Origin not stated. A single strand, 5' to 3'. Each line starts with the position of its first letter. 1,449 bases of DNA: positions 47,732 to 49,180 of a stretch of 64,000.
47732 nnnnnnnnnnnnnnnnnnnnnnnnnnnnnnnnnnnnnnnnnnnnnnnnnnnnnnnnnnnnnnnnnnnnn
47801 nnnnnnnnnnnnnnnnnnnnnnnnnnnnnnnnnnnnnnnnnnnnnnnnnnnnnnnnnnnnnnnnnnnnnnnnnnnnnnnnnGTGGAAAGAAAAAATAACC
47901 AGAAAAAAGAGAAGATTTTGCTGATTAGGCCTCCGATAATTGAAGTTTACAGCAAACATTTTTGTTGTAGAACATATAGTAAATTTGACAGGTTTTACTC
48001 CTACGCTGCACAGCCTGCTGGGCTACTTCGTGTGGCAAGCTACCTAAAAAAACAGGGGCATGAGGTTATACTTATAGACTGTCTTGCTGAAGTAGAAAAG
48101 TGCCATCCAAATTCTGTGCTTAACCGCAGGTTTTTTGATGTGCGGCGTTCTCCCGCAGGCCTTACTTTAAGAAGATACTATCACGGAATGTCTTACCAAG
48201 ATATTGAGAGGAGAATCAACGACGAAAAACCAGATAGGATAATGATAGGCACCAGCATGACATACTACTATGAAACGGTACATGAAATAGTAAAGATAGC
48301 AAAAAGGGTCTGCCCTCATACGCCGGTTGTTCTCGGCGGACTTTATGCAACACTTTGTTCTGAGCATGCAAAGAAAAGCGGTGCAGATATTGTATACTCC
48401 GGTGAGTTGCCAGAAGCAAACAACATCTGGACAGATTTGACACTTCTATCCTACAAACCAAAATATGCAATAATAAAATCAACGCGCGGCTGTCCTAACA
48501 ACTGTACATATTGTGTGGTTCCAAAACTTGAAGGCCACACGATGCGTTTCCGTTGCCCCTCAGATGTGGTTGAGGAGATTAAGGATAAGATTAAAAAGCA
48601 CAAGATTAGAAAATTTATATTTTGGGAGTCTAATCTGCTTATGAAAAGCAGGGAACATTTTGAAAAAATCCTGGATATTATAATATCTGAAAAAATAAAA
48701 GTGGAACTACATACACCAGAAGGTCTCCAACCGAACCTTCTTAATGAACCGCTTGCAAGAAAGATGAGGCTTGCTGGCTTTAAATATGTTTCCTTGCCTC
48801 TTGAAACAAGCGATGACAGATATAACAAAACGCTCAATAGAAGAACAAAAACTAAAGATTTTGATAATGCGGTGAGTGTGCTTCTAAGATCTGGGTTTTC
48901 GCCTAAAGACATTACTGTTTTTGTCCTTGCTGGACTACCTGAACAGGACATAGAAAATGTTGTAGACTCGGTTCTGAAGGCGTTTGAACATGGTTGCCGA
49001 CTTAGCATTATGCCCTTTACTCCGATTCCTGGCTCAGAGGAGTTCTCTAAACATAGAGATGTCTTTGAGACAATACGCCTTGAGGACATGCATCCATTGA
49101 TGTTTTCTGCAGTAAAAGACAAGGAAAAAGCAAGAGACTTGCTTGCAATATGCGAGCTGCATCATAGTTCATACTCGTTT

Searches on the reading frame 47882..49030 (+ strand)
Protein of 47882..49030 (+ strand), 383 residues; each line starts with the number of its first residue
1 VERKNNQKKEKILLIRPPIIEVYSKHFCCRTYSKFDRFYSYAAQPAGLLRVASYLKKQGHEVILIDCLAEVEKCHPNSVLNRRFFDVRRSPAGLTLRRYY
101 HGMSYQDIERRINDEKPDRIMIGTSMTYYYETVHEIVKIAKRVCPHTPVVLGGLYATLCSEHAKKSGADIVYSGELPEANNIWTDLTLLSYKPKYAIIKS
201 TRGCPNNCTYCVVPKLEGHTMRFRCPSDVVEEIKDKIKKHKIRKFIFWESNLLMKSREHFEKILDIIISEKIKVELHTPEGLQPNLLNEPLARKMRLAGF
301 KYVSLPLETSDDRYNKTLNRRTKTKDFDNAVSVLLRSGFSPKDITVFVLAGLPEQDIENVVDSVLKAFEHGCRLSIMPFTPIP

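Call 7: search_protein_families(library=ncbifam, proteins=[window:47882-49030:+], max_evalue=0.001)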
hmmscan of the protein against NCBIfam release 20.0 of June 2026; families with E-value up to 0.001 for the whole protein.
window:47882-49030:+ (383 aa): 32 families (the best 25 are shown)
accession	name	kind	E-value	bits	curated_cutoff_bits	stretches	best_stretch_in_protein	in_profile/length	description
TIGR04072.2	rSAM_ladder_B12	equivalog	8.6e-24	83.9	360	1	196-362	181-341/443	lipid biosynthesis B12-binding/radical SAM protein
TIGR02026.1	BchE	equivalog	5.8e-19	68.3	481.35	2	188-340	184-338/497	magnesium-protoporphyrin IX monomethyl ester anaerobic oxidative cyclase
TIGR04013.1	B12_SAM_MJ_1487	hypoth_equivalog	1.2e-16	60.6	251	1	194-383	150-349/382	TIGR04013 family B12-binding domain/radical SAM domain-containing protein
TIGR04190.1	B12_SAM_Ta0216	equivalog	6.4e-14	51.4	500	1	196-363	220-387/554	TIGR04190 family B12-binding domain/radical SAM domain protein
TIGR04385.1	B12_rSAM_cofa1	equivalog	7.5e-14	51.8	450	1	198-334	198-331/438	B12 lower ligand biosynthesis radical SAM protein BzaD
TIGR04479.1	bcpD_PhpK_rSAM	subfamily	1.9e-13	49.6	600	1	195-362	241-401/504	PhpK family radical SAM P-methyltransferase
NF038361.1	rSAM_Sden_1168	equivalog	2.2e-13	49.6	575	1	198-313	285-396/560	Sden_1168 family B12-binding radical SAM P-methyltransferase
TIGR04367.1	HpnR_B12_rSAM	equivalog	5.4e-12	45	650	1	196-325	187-311/490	hopanoid C-3 methylase HpnR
NF045585.1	rSAM_slr0320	equivalog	3.7e-11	42.2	775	1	180-307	219-347/511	photosystem II high light acclimation radical SAM protein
TIGR00089.1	TIGR00089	subfamily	2.6e-10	39.7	251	1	193-334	138-283/429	MiaB/RimO family radical SAM methylthiotransferase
TIGR03471.1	HpnJ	equivalog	2e-09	36.8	577.6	1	192-269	194-272/472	hopanoid biosynthesis associated radical SAM protein HpnJ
TIGR04014.1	B12_SAM_MJ_0865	equivalog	6.9e-09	35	360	1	196-246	161-210/434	methyl-coenzyme M reductase glutamine C-methyltransferase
NF053743.1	LipS2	equivalog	6.7e-08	32.3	270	1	192-382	21-205/292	LipS2 family lipoyl synthase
TIGR01125.1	TIGR01125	equivalog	1.6e-07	30.8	356.95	1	192-353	134-299/432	30S ribosomal protein S12 methylthiotransferase RimO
NF050148.1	rSAM_ApyD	equivalog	2.1e-07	29.7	750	1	198-358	202-354/645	RiPP biosynthesis radical SAM protein ApyD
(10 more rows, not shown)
